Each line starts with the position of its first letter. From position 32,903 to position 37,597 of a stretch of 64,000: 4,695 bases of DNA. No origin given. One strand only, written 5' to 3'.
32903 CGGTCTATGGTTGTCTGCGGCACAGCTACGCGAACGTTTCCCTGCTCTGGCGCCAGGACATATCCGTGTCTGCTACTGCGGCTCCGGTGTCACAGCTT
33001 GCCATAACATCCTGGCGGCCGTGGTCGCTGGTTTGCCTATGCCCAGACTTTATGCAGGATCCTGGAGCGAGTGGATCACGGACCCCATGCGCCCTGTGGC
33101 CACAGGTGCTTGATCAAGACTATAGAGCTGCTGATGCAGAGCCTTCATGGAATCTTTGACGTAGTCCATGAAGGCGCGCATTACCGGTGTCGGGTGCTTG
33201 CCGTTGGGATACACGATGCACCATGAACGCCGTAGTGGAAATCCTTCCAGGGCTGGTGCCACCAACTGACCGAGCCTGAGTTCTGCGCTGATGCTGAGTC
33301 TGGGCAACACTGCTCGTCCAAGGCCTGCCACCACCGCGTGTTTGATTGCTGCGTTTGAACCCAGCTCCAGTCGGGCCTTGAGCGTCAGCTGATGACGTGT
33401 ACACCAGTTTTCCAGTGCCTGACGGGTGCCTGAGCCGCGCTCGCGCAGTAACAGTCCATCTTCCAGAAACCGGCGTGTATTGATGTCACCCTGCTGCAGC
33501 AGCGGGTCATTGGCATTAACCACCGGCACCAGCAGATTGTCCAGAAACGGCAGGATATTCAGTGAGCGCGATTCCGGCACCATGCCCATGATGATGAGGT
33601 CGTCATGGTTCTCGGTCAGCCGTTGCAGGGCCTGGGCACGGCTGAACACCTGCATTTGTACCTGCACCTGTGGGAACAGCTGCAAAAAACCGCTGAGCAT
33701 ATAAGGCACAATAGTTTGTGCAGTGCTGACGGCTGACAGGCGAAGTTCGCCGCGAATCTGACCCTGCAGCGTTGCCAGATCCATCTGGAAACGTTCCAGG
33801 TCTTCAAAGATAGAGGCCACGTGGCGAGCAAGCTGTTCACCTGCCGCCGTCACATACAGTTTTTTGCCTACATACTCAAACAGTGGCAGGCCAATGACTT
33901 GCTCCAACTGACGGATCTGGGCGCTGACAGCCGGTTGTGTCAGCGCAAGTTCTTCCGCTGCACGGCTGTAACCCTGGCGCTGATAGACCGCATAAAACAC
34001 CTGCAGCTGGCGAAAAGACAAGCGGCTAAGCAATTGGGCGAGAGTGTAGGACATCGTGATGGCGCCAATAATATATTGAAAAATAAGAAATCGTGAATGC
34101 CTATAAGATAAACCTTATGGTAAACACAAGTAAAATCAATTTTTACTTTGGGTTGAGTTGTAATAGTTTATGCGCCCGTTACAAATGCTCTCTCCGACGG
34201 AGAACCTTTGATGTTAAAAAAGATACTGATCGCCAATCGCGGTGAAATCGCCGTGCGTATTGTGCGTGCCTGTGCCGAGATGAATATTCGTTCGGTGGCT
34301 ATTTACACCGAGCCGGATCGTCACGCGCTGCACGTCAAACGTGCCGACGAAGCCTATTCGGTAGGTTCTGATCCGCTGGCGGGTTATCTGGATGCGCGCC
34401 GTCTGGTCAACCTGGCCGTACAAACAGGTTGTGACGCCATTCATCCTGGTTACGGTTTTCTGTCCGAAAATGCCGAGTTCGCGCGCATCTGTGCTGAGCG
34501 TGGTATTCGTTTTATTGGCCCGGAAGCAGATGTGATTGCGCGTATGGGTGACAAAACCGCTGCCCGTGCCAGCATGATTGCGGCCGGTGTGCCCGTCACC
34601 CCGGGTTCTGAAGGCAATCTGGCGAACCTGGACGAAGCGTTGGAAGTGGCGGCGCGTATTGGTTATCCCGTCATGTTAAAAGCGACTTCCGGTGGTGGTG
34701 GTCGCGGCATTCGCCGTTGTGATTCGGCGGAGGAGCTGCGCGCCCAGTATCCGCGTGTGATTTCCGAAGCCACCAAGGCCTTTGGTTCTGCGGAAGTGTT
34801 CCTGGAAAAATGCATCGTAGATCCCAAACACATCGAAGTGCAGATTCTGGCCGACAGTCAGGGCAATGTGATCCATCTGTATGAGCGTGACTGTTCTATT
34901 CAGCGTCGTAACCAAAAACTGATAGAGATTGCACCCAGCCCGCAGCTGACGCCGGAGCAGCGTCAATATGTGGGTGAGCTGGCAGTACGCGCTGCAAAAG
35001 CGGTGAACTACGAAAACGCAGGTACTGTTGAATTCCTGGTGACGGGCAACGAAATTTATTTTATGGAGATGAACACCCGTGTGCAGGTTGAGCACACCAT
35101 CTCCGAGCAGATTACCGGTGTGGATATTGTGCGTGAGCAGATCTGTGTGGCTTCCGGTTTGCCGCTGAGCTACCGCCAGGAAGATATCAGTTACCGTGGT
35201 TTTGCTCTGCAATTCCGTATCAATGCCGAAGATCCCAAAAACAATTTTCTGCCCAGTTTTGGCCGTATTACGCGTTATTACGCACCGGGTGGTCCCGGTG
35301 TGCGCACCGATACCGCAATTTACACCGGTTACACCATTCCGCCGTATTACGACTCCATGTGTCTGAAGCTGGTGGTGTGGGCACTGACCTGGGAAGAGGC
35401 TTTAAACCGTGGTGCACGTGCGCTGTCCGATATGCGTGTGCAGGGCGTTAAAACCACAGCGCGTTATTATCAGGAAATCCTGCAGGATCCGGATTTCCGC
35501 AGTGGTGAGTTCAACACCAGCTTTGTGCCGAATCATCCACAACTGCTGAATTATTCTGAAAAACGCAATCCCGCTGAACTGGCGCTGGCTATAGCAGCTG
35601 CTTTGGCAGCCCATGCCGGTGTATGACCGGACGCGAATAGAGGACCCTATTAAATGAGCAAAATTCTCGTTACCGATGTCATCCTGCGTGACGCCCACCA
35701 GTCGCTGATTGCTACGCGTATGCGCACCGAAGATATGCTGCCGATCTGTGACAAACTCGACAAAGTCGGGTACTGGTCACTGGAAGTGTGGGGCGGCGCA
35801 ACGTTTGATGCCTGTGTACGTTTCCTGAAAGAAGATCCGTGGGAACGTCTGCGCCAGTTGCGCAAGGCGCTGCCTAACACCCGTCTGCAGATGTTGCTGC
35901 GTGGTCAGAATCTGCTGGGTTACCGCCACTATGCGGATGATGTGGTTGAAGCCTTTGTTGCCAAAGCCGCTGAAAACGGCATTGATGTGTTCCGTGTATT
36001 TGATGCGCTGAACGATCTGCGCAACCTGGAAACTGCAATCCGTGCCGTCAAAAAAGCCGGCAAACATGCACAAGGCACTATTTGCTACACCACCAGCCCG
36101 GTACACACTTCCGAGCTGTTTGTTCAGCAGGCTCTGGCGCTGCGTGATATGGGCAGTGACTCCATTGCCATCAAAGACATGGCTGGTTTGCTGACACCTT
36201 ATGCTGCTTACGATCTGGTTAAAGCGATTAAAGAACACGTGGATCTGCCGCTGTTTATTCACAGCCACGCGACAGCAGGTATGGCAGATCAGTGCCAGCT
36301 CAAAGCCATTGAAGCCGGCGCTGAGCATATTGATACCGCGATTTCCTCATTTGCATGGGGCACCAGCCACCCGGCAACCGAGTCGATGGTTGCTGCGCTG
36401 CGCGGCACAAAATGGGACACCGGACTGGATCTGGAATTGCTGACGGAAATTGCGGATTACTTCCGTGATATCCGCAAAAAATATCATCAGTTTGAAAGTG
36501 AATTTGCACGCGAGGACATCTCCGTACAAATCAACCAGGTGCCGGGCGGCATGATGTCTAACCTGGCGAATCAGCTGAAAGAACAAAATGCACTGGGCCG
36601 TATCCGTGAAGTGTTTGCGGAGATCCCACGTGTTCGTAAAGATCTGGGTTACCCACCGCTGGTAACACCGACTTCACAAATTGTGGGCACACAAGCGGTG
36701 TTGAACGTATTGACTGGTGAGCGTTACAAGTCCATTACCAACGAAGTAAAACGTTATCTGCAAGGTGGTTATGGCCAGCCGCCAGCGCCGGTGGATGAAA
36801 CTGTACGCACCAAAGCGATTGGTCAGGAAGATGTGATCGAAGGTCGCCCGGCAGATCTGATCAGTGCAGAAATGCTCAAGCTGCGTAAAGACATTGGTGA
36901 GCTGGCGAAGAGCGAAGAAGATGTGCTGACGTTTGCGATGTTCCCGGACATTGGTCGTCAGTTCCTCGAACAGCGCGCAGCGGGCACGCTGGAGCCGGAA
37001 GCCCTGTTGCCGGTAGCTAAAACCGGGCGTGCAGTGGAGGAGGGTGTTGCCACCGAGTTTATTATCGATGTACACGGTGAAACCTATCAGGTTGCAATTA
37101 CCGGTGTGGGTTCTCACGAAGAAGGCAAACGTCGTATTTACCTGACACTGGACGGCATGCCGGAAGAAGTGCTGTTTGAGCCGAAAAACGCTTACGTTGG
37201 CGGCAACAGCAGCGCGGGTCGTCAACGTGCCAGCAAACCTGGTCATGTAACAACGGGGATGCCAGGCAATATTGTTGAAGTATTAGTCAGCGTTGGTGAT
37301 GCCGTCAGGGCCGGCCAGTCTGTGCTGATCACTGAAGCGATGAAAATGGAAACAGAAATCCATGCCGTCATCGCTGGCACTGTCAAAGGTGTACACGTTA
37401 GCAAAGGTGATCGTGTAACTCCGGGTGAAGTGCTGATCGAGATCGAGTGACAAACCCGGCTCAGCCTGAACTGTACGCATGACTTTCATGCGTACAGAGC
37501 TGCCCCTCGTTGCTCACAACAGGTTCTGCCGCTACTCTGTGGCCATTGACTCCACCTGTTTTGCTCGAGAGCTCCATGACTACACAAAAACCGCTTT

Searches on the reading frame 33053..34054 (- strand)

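Call 34: search_protein_families(library=pfam, max_evalue=0.00001, proteins=[window:33053-34054:-])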
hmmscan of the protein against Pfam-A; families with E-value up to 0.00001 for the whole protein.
window:33053-34054:- (334 aa): 2 families
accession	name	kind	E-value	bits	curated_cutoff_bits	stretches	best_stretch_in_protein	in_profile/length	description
PF03466.25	LysR_substrate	-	8.4e-48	163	28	1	98-303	2-208/209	LysR substrate binding domain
PF00126.33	HTH_1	-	2.4e-19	69.5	26.6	1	14-73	1-60/60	Bacterial regulatory helix-turn-helix protein, lysR family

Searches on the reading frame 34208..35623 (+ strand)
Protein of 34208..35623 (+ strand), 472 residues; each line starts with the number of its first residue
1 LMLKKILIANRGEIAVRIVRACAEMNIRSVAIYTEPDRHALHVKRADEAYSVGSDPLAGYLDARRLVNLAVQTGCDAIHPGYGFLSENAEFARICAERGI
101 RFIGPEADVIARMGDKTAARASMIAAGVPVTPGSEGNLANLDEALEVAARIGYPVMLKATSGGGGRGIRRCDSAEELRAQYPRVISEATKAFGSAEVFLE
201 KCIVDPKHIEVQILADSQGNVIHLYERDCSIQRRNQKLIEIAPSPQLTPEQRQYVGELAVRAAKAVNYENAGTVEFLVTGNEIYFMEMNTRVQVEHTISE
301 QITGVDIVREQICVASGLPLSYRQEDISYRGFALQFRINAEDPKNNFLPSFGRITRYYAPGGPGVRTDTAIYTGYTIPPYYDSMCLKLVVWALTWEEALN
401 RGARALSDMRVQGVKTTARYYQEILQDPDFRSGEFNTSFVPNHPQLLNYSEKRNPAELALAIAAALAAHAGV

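Call 34: search_protein_families(library=pfam, max_evalue=0.00001, proteins=[window:34208-35623:+])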
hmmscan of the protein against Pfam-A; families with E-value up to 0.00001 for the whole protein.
window:34208-35623:+ (472 aa): 5 families
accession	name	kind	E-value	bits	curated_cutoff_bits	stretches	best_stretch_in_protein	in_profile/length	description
PF02786.22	CPSase_L_D2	-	2.9e-72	243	19.8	1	115-321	1-209/211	Carbamoyl-phosphate synthase L chain, ATP binding domain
PF00289.28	Biotin_carb_N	-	1.4e-45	154.7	25.5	1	2-110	1-110/110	Biotin carboxylase, N-terminal domain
PF02785.25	Biotin_carb_C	-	2.6e-41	140.5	32.4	1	335-440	1-106/108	Biotin carboxylase C-terminal domain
PF07478.18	Dala_Dala_lig_C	-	3.4e-11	43.5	24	1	143-290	27-174/204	D-ala D-ala ligase C-terminus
PF02222.28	ATP-grasp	-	1.8e-09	37.9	27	1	139-292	17-163/179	ATP-grasp domain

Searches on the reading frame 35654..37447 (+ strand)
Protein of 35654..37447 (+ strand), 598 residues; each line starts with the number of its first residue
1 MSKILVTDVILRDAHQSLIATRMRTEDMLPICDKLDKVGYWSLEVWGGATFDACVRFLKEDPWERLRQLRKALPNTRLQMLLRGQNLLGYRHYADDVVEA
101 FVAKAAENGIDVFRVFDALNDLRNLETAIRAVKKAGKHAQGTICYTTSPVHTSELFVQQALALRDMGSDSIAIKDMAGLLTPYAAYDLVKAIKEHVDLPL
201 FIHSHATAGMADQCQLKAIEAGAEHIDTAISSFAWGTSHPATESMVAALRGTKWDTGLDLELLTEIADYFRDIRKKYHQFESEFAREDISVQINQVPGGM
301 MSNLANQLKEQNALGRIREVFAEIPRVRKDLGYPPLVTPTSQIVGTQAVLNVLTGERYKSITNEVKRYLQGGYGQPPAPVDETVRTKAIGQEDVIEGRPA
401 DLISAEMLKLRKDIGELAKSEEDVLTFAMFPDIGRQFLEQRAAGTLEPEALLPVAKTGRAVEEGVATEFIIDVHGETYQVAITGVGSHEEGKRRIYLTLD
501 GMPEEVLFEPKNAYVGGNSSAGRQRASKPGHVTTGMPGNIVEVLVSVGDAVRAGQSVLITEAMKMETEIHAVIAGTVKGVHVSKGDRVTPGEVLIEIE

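Call 6: search_protein_families(library=pfam, proteins=[window:35654-37447:+])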
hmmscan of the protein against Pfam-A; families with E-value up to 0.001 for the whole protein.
window:35654-37447:+ (598 aa): 5 families
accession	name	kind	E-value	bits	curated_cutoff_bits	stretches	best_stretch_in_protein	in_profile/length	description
PF02436.23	PYC_OADA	-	2.1e-56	191.3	27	1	291-479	1-198/201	Conserved carboxylase domain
PF00682.25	HMGL-like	-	1.4e-19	71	29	1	6-268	4-258/260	HMGL-like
PF00364.28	Biotin_lipoyl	-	5.5e-17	61.8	22.1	1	532-597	3-73/73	Biotin-requiring enzyme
PF13533.13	Biotin_lipoyl_2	-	1.8e-07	31.2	29.8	1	568-598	2-32/32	Biotin-lipoyl like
PF13375.12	RnfC_N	-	0.00012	22.5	25.6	1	538-581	39-81/101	RnfC Barrel sandwich hybrid domain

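Call 7: search_protein_families(library=ncbifam, proteins=[window:35654-37447:+])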
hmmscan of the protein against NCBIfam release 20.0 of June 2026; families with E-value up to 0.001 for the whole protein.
window:35654-37447:+ (598 aa): 34 families (the best 25 are shown)
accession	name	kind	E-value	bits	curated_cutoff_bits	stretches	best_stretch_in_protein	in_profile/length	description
NF006761.0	PRK09282.1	domain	7.2e-281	932.9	402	1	1-598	1-590/591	pyruvate carboxylase subunit B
TIGR01108.1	oadA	equivalog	5.5e-257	853.9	756.5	1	6-594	1-582/582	sodium-extruding oxaloacetate decarboxylase subunit alpha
NF010645.0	PRK14042.1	equivalog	1.4e-248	826.6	1182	1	1-598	1-594/596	pyruvate carboxylase subunit B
NF010643.0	PRK14040.1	subfamily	8.9e-234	777.4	892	1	3-597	6-594/595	oxaloacetate decarboxylase subunit alpha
NF008985.0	PRK12331.1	equivalog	4.7e-212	704.8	718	1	1-444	1-447/465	oxaloacetate decarboxylase subunit alpha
NF010644.0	PRK14041.1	equivalog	8.5e-199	661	734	1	4-446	3-445/467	pyruvate carboxylase subunit B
NF008984.0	PRK12330.1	equivalog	7.4e-188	625.4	827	1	3-446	5-454/500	methylmalonyl-CoA carboxytransferase subunit 5S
NF009231.0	PRK12581.1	equivalog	2.9e-172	573.4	954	1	3-440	12-452/468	oxaloacetate decarboxylase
NF009554.0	PRK12999.1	equivalog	5.1e-152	508.1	965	1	3-598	533-1146/1147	pyruvate carboxylase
TIGR01235.1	pyruv_carbox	equivalog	5.9e-139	464.5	1114.45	1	3-598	530-1143/1143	pyruvate carboxylase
NF006049.0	PRK08195.1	subfamily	3.4e-24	85.5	229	1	2-287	6-280/344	4-hyroxy-2-oxovalerate/4-hydroxy-2-oxopentanoic acid aldolase,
TIGR03217.1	4OH_2_O_val_ald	equivalog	7.8e-22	77.9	286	1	3-269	2-260/334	4-hydroxy-2-oxovalerate aldolase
NF005117.0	PRK06549.1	equivalog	1e-20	74.6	159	1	469-597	5-129/130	acetyl-CoA carboxylase biotin carboxyl carrier protein subunit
NF004173.0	PRK05641.1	equivalog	2.4e-20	73.6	199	1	461-597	17-152/153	putative acetyl-CoA carboxylase biotin carboxyl carrier protein subunit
NF006079.0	PRK08225.1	equivalog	2.6e-17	62.6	95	1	531-598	3-70/70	acetyl-CoA carboxylase biotin carboxyl carrier protein subunit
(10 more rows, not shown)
